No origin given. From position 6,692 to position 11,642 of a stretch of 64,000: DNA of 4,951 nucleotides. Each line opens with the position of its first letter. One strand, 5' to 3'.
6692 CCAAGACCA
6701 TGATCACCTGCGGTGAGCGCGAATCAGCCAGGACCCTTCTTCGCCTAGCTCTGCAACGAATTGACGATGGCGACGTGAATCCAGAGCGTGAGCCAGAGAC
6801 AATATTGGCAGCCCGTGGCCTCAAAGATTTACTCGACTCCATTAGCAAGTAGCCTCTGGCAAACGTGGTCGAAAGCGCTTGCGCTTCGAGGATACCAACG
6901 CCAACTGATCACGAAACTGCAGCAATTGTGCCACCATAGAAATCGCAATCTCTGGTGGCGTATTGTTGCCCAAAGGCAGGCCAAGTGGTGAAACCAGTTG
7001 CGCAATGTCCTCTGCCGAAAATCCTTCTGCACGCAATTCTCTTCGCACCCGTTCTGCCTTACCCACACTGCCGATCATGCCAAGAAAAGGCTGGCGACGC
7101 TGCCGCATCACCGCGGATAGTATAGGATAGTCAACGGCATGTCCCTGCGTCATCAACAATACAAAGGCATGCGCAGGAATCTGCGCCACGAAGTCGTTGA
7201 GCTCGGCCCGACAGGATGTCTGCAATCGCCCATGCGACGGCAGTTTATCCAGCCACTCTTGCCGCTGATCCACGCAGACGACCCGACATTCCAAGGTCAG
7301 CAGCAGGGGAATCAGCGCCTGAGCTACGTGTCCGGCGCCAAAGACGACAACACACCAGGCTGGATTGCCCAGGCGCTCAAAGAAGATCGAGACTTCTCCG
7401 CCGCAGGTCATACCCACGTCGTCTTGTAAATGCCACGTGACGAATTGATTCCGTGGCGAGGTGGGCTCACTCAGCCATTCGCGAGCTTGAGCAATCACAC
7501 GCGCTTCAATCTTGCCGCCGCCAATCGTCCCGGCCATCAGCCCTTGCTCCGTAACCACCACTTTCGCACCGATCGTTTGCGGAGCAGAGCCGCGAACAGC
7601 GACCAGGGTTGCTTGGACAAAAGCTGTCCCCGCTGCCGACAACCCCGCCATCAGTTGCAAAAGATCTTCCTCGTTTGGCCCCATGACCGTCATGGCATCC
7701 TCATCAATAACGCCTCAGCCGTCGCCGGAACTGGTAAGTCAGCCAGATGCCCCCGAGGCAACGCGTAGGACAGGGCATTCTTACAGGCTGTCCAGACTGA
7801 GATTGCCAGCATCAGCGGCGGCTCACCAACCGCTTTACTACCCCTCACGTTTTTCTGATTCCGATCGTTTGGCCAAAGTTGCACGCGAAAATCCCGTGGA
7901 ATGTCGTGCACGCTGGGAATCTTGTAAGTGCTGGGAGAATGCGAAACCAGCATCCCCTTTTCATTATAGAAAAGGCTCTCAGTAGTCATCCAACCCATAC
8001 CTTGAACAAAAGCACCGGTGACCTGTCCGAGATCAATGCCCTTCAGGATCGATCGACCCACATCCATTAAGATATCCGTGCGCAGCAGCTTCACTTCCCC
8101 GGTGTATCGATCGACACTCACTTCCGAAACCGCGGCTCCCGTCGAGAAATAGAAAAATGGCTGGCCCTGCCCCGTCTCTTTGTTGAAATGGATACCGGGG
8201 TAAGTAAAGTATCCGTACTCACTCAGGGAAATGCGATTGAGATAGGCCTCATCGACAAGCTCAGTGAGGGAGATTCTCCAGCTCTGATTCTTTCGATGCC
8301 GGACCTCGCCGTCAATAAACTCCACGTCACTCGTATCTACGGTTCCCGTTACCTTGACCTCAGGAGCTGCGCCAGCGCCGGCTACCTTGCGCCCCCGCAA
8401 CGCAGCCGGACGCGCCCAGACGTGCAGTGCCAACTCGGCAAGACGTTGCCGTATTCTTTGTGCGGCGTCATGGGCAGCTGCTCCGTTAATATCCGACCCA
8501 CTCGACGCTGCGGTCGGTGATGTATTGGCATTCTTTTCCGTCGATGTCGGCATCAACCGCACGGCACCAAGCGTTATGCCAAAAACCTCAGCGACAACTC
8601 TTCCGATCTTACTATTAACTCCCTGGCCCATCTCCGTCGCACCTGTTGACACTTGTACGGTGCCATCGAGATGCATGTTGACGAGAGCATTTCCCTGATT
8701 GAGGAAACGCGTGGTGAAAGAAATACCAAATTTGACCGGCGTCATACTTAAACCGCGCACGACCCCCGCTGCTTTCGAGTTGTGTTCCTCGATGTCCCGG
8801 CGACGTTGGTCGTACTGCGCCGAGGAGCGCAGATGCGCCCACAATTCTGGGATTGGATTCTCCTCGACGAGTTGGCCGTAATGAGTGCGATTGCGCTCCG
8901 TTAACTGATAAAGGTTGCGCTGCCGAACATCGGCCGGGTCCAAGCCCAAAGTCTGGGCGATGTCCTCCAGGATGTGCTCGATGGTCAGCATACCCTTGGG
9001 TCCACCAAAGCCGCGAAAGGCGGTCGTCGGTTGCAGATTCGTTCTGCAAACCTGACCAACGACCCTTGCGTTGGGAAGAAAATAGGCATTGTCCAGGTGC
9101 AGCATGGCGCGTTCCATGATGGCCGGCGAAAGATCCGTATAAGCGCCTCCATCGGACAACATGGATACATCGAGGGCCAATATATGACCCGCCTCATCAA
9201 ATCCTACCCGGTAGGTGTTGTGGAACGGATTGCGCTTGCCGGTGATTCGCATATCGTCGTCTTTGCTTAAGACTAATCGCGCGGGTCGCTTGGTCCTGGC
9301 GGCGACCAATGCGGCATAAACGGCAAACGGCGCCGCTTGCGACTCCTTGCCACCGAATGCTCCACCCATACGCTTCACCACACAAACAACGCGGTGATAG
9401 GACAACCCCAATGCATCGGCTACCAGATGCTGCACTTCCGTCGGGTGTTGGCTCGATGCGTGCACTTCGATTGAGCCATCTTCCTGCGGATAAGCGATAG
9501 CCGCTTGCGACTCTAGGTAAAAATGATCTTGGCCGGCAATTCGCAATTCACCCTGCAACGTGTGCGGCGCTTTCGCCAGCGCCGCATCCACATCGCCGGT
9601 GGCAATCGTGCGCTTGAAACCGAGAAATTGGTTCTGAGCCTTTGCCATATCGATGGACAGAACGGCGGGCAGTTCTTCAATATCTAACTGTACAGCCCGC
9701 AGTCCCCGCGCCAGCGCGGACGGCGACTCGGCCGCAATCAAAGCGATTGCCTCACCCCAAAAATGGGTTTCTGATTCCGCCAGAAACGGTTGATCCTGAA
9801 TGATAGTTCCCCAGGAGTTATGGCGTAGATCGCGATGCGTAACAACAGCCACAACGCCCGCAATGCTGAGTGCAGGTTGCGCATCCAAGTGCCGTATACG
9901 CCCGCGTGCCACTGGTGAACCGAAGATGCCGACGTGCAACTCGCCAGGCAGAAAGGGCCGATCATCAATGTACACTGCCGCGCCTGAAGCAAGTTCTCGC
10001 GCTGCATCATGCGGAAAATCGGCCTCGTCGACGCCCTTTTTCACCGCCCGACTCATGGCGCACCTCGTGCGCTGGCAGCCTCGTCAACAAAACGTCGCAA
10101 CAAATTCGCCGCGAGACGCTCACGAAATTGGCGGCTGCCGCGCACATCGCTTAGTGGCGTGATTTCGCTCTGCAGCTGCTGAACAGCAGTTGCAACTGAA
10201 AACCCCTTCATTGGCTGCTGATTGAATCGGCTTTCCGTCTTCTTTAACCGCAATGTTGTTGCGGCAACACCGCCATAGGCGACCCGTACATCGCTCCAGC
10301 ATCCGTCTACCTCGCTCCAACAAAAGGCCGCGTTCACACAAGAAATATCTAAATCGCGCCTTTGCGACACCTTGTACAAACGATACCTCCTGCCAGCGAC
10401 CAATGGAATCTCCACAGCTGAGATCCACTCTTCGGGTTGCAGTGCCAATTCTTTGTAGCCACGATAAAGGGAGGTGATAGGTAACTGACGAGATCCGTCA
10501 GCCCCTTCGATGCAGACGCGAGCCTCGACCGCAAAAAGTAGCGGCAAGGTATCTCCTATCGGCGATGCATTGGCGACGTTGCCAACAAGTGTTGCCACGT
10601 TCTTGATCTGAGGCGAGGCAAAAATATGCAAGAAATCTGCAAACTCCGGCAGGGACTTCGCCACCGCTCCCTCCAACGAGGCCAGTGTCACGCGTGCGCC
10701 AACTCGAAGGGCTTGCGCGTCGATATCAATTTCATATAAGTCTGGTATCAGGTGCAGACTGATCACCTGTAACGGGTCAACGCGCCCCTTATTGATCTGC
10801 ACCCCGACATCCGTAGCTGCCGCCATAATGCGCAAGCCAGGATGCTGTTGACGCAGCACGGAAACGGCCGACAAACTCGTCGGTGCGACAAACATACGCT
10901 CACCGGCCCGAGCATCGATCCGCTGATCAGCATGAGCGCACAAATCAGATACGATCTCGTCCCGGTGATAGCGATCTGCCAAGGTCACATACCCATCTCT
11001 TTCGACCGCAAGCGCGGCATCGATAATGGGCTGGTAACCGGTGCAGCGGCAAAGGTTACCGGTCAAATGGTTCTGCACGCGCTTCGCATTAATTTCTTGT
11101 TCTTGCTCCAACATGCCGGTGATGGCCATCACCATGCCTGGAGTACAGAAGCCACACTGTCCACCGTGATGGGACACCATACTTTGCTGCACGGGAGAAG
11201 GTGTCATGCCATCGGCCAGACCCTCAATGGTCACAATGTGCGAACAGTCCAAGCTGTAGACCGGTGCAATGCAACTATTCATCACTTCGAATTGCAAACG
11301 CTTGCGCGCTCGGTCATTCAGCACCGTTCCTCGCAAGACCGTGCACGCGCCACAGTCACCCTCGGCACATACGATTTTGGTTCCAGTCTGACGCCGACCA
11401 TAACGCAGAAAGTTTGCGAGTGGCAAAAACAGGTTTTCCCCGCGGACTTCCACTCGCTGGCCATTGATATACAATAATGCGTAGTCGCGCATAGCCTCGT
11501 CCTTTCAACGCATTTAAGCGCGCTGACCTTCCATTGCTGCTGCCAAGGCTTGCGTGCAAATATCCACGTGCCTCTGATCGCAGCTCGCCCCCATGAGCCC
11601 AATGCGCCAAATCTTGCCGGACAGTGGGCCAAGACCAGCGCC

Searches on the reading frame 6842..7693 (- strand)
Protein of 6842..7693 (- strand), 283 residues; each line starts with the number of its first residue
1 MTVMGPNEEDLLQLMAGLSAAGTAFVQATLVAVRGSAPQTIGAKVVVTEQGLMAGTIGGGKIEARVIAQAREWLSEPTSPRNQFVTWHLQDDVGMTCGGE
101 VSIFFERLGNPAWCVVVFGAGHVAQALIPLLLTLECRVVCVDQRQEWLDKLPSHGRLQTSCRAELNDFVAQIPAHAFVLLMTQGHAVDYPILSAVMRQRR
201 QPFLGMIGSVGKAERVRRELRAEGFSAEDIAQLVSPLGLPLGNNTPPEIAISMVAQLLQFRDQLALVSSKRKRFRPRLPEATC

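Call 52: search_protein_families(library=pfam, proteins=[window:6842-7693:-], max_evalue=0.001)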
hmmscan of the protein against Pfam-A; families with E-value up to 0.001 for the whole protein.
window:6842-7693:- (283 aa): 2 families
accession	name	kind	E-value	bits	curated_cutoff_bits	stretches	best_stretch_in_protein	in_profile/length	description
PF13478.12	XdhC_C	-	5.5e-33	114.6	29.7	1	115-257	1-125/125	XdhC Rossmann domain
PF02625.21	XdhC_CoxI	-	1e-17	64.2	24.3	1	20-76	3-59/68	XdhC and CoxI family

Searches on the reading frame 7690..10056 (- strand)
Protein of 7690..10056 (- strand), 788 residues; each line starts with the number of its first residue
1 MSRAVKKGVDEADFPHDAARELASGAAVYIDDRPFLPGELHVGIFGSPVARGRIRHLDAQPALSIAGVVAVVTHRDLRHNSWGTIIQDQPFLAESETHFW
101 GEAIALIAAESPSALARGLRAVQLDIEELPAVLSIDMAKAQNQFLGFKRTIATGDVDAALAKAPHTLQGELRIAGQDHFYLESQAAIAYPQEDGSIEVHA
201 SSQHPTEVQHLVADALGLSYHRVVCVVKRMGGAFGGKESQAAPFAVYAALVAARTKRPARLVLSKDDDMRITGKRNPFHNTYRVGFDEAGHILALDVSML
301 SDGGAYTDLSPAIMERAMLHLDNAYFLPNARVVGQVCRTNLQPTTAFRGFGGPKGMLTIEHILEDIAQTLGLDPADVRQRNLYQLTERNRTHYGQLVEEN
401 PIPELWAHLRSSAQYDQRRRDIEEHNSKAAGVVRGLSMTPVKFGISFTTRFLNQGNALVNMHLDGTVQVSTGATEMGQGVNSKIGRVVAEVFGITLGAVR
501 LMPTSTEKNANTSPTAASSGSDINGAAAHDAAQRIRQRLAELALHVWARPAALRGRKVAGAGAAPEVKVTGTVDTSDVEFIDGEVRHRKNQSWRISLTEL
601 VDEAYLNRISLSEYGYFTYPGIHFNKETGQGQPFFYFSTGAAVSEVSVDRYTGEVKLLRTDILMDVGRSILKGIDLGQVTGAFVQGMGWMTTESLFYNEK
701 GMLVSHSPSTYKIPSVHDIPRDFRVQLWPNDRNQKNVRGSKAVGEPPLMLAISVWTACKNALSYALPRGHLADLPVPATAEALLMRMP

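Call 52: search_protein_families(library=pfam, proteins=[window:7690-10056:-], max_evalue=0.001)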
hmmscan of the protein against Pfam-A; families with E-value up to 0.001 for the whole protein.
window:7690-10056:- (788 aa): 3 families
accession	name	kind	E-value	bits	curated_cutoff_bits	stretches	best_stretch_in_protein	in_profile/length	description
PF02738.23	MoCoBD_1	-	5.1e-88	294.7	27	1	150-382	12-244/244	Molybdopterin cofactor-binding domain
PF20256.3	MoCoBD_2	-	4.7e-83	279.4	27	1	409-720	2-283/283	Molybdopterin cofactor-binding domain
PF01315.27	Ald_Xan_dh_C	-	1.2e-19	71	31.3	1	24-130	1-110/110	Aldehyde oxidase and xanthine dehydrogenase, a/b hammerhead domain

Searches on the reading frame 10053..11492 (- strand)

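Call 52: search_protein_families(library=pfam, proteins=[window:10053-11492:-], max_evalue=0.001)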
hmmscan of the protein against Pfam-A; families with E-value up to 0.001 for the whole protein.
window:10053-11492:- (479 aa): 4 families
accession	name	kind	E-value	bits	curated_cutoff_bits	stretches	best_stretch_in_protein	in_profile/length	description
PF00941.27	FAD_binding_5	-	6.5e-40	137.2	27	1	201-364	5-169/170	FAD binding domain in molybdopterin dehydrogenase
PF01799.25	Fer2_2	-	1.1e-27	96.3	30.3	1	88-160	1-74/75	[2Fe-2S] binding domain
PF03450.22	CO_deh_flav_C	-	1.9e-24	86.2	25.5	1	372-472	2-102/102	CO dehydrogenase flavoprotein C-terminal domain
PF00111.32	Fer2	-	7e-05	23.1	21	1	32-78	23-76/77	2Fe-2S iron-sulfur cluster binding domain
